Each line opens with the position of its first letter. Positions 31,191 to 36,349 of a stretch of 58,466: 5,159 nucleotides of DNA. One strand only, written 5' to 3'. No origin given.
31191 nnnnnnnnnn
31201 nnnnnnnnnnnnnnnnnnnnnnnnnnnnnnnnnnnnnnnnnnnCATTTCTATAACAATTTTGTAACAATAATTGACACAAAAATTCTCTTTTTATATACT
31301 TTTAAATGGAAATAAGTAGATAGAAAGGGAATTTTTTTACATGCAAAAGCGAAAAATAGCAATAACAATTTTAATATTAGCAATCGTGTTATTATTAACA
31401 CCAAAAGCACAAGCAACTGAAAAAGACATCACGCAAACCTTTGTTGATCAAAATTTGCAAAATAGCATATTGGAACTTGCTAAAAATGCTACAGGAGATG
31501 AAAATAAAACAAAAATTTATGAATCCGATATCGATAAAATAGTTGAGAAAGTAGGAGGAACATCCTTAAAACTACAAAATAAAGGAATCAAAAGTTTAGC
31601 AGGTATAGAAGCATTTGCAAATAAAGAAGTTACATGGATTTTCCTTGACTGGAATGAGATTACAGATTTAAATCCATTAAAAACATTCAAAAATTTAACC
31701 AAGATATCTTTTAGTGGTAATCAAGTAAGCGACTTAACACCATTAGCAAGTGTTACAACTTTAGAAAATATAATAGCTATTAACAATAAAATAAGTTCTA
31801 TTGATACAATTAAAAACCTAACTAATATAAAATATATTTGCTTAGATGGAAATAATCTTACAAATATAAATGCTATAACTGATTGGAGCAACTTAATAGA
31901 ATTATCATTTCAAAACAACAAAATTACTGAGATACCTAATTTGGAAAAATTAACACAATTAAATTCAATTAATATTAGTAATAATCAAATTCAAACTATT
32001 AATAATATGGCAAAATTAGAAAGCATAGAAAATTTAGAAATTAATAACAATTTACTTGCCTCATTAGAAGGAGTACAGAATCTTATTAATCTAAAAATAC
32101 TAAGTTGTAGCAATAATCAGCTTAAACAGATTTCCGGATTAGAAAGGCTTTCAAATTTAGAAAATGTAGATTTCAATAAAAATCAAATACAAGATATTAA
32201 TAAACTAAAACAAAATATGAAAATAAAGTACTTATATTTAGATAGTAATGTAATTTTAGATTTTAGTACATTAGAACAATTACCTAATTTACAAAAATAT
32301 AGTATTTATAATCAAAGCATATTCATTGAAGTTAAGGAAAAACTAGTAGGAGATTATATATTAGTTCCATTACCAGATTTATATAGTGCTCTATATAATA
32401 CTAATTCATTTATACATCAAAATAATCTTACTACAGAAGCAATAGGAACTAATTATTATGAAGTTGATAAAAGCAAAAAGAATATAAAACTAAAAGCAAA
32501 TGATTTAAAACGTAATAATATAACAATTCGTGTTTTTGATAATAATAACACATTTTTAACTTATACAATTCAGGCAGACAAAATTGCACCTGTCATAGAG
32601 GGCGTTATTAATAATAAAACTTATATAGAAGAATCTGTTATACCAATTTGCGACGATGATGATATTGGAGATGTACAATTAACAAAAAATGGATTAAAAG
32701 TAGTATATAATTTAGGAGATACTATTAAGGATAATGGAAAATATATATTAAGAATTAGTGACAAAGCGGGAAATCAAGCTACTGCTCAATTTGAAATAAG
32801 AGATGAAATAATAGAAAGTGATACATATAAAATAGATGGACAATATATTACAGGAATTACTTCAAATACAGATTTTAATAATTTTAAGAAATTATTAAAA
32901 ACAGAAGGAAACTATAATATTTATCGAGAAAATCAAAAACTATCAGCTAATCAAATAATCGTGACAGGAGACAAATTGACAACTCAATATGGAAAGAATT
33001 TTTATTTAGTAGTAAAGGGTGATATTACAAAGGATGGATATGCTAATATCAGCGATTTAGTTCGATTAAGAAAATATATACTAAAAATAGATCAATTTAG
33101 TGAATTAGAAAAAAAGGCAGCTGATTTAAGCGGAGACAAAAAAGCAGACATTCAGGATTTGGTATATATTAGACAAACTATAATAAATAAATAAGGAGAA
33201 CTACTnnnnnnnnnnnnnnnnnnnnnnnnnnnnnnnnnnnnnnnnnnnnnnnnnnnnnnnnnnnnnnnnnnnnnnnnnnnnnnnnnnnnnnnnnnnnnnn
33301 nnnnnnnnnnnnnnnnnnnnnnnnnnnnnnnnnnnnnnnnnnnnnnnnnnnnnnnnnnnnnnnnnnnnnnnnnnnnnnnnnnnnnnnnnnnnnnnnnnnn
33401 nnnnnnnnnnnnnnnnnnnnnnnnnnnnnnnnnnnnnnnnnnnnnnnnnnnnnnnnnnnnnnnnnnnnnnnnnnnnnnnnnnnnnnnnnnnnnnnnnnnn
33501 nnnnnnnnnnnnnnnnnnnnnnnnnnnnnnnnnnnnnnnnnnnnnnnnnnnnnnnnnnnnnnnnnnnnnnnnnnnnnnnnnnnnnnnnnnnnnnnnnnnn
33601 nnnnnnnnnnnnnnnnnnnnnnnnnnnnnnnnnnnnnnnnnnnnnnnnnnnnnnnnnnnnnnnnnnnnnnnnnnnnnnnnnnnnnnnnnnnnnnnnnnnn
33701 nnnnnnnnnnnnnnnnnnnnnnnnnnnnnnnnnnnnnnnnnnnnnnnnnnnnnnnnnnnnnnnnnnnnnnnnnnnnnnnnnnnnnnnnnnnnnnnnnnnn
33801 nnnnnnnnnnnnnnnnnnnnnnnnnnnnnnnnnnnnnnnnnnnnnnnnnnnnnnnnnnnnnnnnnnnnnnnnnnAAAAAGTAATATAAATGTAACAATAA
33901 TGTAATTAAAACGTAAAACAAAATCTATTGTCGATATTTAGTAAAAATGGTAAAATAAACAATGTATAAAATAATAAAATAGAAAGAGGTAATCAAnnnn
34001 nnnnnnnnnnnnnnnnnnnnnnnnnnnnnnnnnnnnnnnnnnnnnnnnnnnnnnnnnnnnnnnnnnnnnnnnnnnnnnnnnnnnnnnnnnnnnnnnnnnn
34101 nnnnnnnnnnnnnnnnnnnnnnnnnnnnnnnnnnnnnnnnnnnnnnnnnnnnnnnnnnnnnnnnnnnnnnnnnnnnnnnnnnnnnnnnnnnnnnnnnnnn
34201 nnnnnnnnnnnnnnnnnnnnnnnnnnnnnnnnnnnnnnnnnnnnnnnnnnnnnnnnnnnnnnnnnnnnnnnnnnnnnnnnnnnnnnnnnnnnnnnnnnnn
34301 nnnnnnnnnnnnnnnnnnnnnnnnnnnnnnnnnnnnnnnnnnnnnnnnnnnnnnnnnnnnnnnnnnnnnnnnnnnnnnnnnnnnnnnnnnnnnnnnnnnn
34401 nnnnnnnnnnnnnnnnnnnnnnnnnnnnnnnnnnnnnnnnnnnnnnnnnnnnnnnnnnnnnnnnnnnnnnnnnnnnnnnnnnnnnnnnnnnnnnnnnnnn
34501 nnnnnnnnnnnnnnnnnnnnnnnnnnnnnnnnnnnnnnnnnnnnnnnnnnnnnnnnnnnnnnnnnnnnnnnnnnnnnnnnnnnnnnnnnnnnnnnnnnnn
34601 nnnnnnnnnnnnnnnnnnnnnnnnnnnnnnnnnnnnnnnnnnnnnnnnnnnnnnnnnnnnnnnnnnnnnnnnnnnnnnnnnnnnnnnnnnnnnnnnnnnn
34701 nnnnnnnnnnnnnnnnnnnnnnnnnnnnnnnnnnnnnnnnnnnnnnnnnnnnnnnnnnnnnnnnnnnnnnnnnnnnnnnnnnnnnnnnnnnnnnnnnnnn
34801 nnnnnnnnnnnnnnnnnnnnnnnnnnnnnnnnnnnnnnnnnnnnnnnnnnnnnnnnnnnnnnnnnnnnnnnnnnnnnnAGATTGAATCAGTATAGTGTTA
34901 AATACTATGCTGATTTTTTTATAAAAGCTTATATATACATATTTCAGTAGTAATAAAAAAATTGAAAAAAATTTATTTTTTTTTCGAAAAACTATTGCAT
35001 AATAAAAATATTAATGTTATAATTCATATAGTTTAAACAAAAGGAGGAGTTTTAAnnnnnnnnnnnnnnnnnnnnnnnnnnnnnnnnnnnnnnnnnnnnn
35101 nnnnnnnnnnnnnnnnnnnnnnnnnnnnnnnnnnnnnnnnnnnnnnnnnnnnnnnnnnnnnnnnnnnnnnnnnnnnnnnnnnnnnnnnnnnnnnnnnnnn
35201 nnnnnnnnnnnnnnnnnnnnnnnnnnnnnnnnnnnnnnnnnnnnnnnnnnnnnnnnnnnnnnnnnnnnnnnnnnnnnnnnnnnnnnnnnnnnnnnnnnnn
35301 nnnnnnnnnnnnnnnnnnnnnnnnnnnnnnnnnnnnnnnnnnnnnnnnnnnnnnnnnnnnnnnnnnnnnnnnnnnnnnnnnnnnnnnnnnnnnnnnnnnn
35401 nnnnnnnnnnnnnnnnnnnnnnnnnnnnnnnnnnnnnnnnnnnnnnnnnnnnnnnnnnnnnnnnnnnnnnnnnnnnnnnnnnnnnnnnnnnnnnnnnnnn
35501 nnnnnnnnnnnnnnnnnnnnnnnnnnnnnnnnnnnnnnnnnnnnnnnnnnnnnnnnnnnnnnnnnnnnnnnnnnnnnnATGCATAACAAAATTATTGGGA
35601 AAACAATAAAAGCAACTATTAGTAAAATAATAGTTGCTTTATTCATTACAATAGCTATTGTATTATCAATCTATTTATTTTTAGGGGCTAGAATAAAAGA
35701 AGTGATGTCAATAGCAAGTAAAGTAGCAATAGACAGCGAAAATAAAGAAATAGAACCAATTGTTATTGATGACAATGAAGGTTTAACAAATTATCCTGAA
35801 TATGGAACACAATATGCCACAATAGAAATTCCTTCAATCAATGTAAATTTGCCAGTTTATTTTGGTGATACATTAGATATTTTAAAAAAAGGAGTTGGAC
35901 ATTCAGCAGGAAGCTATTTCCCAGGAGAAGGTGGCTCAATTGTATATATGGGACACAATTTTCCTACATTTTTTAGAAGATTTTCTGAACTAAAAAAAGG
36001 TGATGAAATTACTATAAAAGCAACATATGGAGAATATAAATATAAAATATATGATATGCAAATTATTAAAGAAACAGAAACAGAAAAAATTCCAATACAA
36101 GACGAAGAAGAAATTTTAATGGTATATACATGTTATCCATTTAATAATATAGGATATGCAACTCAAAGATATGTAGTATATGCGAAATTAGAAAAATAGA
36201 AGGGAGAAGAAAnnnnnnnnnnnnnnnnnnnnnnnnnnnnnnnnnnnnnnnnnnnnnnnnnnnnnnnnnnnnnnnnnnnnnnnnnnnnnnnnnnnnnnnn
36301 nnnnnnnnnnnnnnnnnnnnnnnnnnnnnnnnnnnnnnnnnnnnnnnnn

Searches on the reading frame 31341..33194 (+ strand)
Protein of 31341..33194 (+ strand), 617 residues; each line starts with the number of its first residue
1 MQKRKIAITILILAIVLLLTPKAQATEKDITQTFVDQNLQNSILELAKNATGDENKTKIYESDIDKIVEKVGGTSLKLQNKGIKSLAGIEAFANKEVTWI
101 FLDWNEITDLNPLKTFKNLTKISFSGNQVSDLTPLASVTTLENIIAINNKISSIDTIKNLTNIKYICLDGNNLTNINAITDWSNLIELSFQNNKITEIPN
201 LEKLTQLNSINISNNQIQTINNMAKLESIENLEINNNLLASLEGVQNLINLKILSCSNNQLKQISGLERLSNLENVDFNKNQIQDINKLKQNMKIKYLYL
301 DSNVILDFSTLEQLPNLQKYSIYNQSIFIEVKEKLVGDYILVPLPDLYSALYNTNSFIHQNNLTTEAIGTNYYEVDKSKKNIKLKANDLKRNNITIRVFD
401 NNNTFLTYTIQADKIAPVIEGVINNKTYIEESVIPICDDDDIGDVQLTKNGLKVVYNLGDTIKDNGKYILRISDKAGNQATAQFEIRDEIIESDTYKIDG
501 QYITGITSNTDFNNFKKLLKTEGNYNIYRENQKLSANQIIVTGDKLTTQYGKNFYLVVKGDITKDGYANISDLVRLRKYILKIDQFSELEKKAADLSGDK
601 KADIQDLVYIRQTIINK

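Call 26: search_protein_families(library=pfam, proteins=[window:31341-33194:+], max_evalue=0.001)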
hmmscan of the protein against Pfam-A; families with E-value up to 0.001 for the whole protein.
window:31341-33194:+ (617 aa): 7 families
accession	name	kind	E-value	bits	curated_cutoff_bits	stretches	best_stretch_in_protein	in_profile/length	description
PF12799.13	LRR_4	-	8.2e-27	93.1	27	4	184-222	2-41/44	Leucine Rich repeats (2 copies)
PF23211.1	LRR_LRWD1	-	4.6e-08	33.4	28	1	199-298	10-110/190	Leucine-rich repeat and WD repeat-containing protein 1, LRR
PF00404.24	Dockerin_1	-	6.2e-08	33.2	22.9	1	559-612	1-54/57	Dockerin type I domain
PF14580.12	LRR_9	-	1.2e-07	31.9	30.5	1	187-277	23-116/175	Leucine-rich repeat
PF23598.1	LRR_14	-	3.9e-07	29.6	40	1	141-304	29-200/353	Leucine-rich repeat region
PF13855.12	LRR_8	-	6.7e-07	29.4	27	0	184-239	2-61/61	Leucine rich repeat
PF23952.1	LRR_EndoS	-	6.9e-07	29.9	27.9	0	187-281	27-116/116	Endo-beta-N-acetylglucosaminidase EndoS LRR domain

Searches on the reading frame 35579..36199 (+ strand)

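Call 103: search_protein_families(library=pfam, proteins=[window:35579-36199:+], max_evalue=0.01)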
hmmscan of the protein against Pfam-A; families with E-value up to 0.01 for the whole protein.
window:35579-36199:+ (206 aa): 1 family
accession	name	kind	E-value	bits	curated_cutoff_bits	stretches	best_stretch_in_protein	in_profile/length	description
PF04203.18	Sortase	-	1.7e-28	99.3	26.6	1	82-204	1-124/125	Sortase domain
